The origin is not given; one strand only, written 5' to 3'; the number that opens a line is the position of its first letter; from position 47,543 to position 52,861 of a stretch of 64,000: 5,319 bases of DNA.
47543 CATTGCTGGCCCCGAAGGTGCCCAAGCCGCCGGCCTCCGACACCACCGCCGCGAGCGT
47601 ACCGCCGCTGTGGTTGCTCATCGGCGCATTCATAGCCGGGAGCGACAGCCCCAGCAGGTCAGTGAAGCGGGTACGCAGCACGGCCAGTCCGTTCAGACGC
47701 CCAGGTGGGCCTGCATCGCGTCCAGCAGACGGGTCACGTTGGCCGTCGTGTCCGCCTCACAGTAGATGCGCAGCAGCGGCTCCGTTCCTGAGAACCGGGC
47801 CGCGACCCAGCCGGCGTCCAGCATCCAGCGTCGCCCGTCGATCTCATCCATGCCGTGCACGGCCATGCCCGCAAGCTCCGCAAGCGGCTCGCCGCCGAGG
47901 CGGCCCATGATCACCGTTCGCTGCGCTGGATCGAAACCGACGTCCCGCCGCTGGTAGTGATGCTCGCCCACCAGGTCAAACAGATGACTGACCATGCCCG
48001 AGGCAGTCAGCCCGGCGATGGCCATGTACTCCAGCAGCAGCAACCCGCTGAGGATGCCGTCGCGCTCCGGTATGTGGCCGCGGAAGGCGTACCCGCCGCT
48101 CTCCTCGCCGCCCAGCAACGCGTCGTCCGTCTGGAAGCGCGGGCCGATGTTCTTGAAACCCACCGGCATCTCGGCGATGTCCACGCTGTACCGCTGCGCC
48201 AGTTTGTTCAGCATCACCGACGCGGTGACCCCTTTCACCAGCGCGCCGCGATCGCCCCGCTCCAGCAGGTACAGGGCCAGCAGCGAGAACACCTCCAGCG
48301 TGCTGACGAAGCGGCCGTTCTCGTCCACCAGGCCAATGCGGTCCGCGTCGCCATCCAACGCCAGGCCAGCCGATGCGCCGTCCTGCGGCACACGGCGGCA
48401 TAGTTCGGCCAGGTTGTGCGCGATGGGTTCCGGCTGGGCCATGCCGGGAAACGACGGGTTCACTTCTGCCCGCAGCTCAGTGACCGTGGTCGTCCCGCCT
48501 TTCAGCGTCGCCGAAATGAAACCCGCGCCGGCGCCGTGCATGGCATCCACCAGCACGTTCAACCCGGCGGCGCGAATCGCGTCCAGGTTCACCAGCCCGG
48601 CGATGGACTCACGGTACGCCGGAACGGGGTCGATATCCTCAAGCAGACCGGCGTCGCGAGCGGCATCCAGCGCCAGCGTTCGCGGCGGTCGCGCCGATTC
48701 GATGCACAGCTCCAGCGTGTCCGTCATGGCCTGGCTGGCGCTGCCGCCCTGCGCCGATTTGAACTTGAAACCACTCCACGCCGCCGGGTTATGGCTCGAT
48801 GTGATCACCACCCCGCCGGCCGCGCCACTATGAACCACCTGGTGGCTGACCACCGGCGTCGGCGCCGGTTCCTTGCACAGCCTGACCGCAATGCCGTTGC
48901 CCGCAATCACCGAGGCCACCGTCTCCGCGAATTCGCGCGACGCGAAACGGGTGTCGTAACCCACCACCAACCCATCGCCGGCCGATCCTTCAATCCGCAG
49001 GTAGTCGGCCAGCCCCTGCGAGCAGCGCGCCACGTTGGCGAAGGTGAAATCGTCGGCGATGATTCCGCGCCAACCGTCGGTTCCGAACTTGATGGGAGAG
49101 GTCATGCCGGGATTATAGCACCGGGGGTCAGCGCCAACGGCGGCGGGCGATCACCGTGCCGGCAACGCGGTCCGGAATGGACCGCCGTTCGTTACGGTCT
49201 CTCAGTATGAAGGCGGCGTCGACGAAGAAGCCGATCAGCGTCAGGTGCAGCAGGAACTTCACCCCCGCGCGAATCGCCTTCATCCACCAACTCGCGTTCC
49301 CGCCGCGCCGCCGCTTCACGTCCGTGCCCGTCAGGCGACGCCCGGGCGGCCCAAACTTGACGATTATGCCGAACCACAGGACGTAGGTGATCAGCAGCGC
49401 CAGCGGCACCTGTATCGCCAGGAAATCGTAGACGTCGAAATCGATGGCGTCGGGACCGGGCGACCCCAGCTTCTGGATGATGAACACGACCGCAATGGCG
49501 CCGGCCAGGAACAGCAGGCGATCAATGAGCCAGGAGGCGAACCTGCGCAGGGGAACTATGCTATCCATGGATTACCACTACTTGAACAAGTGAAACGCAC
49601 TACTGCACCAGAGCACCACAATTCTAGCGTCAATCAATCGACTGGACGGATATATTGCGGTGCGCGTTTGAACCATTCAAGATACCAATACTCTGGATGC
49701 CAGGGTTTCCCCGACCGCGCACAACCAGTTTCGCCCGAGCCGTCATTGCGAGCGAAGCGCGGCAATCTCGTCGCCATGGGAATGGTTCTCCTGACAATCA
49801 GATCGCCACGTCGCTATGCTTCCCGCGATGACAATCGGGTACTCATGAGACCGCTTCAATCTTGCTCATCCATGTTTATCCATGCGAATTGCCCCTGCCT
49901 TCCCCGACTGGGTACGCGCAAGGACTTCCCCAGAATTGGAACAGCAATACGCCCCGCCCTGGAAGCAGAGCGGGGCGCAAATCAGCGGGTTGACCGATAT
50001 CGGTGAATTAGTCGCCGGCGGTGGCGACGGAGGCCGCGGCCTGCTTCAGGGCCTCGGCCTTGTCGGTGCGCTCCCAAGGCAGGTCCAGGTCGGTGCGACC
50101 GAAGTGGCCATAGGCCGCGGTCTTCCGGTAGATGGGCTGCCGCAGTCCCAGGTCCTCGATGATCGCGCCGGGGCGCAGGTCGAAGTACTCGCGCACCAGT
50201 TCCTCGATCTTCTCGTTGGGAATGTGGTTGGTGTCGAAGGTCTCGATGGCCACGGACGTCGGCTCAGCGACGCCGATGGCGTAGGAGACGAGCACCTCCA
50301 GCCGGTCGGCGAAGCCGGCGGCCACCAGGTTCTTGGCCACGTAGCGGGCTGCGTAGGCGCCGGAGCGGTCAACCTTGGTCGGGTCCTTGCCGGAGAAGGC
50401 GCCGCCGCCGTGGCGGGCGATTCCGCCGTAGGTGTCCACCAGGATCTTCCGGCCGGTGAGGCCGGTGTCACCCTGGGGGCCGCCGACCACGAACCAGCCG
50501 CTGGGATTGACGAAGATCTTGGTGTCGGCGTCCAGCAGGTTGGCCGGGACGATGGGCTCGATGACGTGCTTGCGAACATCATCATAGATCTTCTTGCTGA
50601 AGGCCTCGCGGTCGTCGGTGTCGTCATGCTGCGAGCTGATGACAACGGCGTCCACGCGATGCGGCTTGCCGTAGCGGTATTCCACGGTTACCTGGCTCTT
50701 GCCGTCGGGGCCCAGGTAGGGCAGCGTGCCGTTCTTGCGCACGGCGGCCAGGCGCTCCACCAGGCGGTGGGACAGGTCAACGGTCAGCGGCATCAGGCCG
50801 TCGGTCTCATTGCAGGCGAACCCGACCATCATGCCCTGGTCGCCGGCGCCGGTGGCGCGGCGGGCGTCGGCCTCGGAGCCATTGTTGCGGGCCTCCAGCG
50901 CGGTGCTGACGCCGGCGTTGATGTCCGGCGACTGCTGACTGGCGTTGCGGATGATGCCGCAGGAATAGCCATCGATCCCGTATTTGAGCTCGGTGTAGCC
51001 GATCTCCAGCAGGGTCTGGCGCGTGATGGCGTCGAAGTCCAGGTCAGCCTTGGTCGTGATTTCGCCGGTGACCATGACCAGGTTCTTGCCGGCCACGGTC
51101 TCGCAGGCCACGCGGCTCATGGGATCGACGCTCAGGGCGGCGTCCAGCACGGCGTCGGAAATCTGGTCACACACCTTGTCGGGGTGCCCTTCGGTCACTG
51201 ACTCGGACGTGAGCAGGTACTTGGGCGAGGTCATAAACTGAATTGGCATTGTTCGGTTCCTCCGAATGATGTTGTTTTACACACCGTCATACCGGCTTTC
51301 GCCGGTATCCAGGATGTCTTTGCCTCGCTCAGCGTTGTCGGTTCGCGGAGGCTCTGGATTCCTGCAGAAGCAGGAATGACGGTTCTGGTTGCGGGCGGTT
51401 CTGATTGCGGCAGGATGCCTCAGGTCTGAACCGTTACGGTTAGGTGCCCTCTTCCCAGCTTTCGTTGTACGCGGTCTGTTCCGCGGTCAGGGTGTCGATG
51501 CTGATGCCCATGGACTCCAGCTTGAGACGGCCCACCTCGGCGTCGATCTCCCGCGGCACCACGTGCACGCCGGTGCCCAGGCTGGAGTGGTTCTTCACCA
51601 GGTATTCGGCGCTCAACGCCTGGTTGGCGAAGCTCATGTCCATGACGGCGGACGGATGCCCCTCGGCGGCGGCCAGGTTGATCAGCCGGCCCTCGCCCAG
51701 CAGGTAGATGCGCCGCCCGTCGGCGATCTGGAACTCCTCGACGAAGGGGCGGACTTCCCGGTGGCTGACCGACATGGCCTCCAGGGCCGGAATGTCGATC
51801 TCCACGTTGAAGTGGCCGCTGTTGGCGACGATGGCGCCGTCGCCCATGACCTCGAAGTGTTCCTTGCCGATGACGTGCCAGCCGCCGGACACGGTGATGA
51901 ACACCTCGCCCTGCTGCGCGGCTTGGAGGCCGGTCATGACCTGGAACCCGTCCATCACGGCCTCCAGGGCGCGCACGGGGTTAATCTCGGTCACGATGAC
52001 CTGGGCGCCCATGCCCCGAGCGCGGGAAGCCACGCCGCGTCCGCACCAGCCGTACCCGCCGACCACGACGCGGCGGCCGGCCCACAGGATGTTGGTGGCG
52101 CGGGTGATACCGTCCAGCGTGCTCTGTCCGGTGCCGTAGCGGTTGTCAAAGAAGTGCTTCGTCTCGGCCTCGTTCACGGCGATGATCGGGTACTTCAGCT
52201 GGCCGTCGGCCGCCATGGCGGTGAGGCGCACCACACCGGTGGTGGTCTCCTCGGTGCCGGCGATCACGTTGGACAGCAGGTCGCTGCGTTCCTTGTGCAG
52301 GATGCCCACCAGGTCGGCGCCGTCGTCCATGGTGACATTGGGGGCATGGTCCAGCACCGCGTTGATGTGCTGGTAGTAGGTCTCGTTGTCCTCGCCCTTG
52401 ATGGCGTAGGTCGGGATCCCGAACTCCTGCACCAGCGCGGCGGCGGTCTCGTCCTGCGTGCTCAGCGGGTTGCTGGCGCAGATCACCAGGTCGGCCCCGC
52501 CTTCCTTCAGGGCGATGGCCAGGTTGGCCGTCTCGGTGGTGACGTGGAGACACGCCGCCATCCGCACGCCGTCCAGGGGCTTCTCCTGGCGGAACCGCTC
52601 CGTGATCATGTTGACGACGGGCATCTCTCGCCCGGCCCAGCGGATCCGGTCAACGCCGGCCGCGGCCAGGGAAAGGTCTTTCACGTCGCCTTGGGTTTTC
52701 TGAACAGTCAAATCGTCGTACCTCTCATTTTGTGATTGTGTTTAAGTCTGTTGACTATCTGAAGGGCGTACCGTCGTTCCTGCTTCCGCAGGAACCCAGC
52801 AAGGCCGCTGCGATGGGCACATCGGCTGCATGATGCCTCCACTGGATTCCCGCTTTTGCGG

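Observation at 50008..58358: Eight co-directional SAM-cycle/MTA-salvage genes with only MtnA and MtnP of the salvage pathway plus unassigned genes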

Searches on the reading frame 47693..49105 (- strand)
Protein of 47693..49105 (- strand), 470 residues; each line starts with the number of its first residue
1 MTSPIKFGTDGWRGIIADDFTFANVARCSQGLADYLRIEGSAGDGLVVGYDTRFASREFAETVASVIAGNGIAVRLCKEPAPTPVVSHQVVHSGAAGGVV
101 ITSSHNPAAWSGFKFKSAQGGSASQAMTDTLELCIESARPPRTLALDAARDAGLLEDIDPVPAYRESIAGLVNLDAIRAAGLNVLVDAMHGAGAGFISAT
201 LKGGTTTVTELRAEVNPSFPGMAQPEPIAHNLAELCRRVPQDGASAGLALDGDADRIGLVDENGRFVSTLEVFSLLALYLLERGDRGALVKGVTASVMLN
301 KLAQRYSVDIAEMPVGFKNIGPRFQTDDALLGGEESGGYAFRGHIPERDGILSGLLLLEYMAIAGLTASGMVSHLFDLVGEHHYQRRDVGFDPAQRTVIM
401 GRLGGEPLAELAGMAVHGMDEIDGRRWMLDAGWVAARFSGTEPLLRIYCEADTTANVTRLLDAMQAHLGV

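Call 3: search_protein_families(library=pfam, proteins=[window:47693-49105:-], max_evalue=0.01)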
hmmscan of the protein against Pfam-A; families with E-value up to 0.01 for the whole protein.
window:47693-49105:- (470 aa): 4 families
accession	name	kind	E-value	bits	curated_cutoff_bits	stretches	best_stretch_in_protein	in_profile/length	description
PF02878.22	PGM_PMM_I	-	3.4e-37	127.6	22.5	1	5-138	2-134/138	Phosphoglucomutase/phosphomannomutase, alpha/beta/alpha domain I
PF02879.22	PGM_PMM_II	-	3.2e-22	79.4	29.3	1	163-264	2-103/103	Phosphoglucomutase/phosphomannomutase, alpha/beta/alpha domain II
PF02880.22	PGM_PMM_III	-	2.6e-20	73.1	20.7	1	272-376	5-112/115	Phosphoglucomutase/phosphomannomutase, alpha/beta/alpha domain III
PF00408.26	PGM_PMM_IV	-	4.3e-10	39.9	23.1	1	415-464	16-65/68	Phosphoglucomutase/phosphomannomutase, C-terminal domain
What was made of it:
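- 47693..49105 (-): PGM/PMM-family phosphohexo- or phosphopento-mutase (470 aa), conserved last gene of the block in relatives. Four PGM_PMM domains (call 3).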

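Call 4: search_protein_families(library=ncbifam, proteins=[window:47693-49105:-], max_evalue=0.01)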
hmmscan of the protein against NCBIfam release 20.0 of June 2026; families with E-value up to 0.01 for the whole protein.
window:47693-49105:- (470 aa): 7 families
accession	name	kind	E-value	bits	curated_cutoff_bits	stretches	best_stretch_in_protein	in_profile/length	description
TIGR03990.1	Arch_GlmM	equivalog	1.3e-85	288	439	1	7-466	4-442/444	phosphoglucosamine mutase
TIGR01455.1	glmM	equivalog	4.9e-47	160.6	447.55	2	7-375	1-364/442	phosphoglucosamine mutase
NF007088.0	PRK09542.1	equivalog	2.4e-43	148.8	618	1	13-466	18-451/456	phosphomannomutase/phosphoglucomutase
TIGR01132.1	pgm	equivalog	1e-40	139.7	778.05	1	5-452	40-524/546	phosphoglucomutase (alpha-D-glucose-1,6-bisphosphate-dependent)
NF046027.1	PhglucPhmanMutPgmG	equivalog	3e-33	115.2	600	1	13-468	16-450/460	phosphoglucomutase/phosphomannomutase PgmG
NF005737.0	PRK07564.1-1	equivalog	2.5e-31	108.9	378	1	37-417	44-445/543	alpha-D-glucose phosphate-specific phosphoglucomutase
NF011943.0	PRK15414.1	subfamily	4e-18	65.7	801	1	45-374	40-368/456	phosphomannomutase CpsG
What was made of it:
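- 47693..49105 (-): TIGR03990 288 bits, below the cut-off of 439 (call 4).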

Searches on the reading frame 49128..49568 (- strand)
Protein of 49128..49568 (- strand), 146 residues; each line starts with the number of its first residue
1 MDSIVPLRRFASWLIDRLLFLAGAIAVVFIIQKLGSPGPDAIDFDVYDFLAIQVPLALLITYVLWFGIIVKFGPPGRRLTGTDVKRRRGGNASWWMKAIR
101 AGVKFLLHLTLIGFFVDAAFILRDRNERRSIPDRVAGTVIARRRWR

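Call 3: search_protein_families(library=pfam, proteins=[window:49128-49568:-], max_evalue=0.01)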
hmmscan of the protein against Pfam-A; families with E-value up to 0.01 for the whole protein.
window:49128-49568:- (146 aa): 1 family
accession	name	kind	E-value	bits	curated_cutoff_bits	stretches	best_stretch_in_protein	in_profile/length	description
PF06271.18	RDD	-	3.2e-12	47.3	24.1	1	7-137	5-137/137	RDD family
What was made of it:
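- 49128..49568 (-): RDD-family membrane protein, variably present between metK and the PGM-like gene. PF06271 (call 3).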

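Call 4: search_protein_families(library=ncbifam, proteins=[window:49128-49568:-], max_evalue=0.01)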
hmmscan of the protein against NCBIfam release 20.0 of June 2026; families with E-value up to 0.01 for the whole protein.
window:49128-49568:- (146 aa): 0 families

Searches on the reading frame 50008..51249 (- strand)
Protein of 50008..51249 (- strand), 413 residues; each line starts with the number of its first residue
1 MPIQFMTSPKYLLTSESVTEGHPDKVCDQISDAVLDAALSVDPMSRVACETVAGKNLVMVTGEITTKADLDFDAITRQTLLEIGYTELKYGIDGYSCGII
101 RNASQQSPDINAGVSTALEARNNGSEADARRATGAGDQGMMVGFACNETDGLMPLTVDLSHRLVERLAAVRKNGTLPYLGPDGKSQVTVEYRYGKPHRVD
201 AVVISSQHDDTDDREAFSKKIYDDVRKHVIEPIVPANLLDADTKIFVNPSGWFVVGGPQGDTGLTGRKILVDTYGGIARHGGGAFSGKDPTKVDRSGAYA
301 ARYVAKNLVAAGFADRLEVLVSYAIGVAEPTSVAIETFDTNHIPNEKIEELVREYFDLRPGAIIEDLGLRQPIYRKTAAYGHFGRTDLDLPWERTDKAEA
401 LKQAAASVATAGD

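Call 3: search_protein_families(library=pfam, proteins=[window:50008-51249:-], max_evalue=0.01)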
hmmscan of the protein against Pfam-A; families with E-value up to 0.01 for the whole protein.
window:50008-51249:- (413 aa): 3 families
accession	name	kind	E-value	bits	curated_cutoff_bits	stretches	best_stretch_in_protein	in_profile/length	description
PF02773.21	S-AdoMet_synt_C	-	1.2e-66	223.3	25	1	255-394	1-138/138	S-adenosylmethionine synthetase, C-terminal domain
PF02772.21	S-AdoMet_synt_M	-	4.6e-44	149.8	29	1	133-253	2-120/120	S-adenosylmethionine synthetase, central domain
PF00438.25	S-AdoMet_synt_N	-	4.1e-38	130.3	33.1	1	10-108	1-99/99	S-adenosylmethionine synthetase, N-terminal domain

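Call 4: search_protein_families(library=ncbifam, proteins=[window:50008-51249:-], max_evalue=0.01)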
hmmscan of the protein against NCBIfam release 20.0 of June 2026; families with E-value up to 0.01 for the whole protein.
window:50008-51249:- (413 aa): 1 family
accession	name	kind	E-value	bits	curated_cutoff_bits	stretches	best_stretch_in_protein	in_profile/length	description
TIGR01034.1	metK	equivalog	1e-163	544.7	309.4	1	12-404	1-376/377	methionine adenosyltransferase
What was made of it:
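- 50008..51249 (-): metK, methionine adenosyltransferase (413 aa). TIGR01034 544.7 bits (cut-off 309.4) (call 4).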

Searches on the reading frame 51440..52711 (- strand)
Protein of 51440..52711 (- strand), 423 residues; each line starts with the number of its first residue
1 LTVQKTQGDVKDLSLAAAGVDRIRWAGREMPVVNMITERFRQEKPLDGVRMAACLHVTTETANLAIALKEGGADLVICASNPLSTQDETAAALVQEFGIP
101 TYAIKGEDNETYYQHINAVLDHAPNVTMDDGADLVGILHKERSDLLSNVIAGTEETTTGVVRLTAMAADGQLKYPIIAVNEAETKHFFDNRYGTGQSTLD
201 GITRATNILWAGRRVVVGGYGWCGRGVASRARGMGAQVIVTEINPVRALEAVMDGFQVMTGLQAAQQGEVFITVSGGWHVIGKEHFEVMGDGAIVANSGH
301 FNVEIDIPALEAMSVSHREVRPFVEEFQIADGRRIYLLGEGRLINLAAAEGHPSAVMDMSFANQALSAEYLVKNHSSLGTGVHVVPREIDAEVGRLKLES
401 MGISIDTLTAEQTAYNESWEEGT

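Call 3: search_protein_families(library=pfam, proteins=[window:51440-52711:-], max_evalue=0.01)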
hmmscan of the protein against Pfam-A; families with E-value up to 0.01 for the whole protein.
window:51440-52711:- (423 aa): 4 families
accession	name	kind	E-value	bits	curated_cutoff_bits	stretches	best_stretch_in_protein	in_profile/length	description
PF05221.23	AdoHcyase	-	4.4e-58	197.2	25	2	9-141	3-139/299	S-adenosyl-L-homocysteine hydrolase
PF00670.27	AdoHcyase_NAD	-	3.3e-50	170.8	27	1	190-350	1-161/162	S-adenosyl-L-homocysteine hydrolase, NAD binding domain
PF02826.25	2-Hacid_dh_C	-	4.5e-05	23.3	25.1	1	210-299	34-127/178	D-isomer specific 2-hydroxyacid dehydrogenase, NAD binding domain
PF07991.19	KARI_N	-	0.0021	18.1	20.6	1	212-274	4-67/165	Acetohydroxy acid isomeroreductase, NADPH-binding domain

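Call 4: search_protein_families(library=ncbifam, proteins=[window:51440-52711:-], max_evalue=0.01)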
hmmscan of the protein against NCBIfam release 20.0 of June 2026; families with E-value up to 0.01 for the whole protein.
window:51440-52711:- (423 aa): 9 families
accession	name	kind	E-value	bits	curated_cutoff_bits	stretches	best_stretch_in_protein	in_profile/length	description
TIGR00936.1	ahcY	equivalog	7.6e-189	627.8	497.6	1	9-423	2-416/416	adenosylhomocysteinase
NF004005.0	PRK05476.2-3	equivalog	1.2e-183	610.7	275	1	8-421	5-417/418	adenosylhomocysteinase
NF004010.0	PRK05476.3-3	equivalog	1.7e-81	274.4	512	1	14-413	13-420/432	adenosylhomocysteinase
NF004009.0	PRK05476.3-2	equivalog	7.2e-60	203.2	485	1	8-403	68-459/487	adenosylhomocysteinase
NF004008.0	PRK05476.3-1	equivalog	3.5e-23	82.2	440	1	172-389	113-314/326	adenosylhomocysteinase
NF006194.0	PRK08324.2-2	equivalog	0.00088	18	686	1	121-258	362-485/703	bifunctional aldolase/short-chain dehydrogenase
NF041369.1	Dhydh_Halo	equivalog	0.0027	17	400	1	211-302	131-225/305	D-2-hydroxyacid dehydrogenase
NF009940.0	PRK13403.1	equivalog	0.0048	15.8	406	1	209-304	13-111/335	ketol-acid reductoisomerase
NF004017.0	PRK05479.1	equivalog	0.0054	15.5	336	1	210-272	15-78/337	ketol-acid reductoisomerase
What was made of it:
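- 51440..52711 (-): ahcY, adenosylhomocysteinase (423 aa). TIGR00936 627.8 bits (cut-off 497.6) (call 4).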
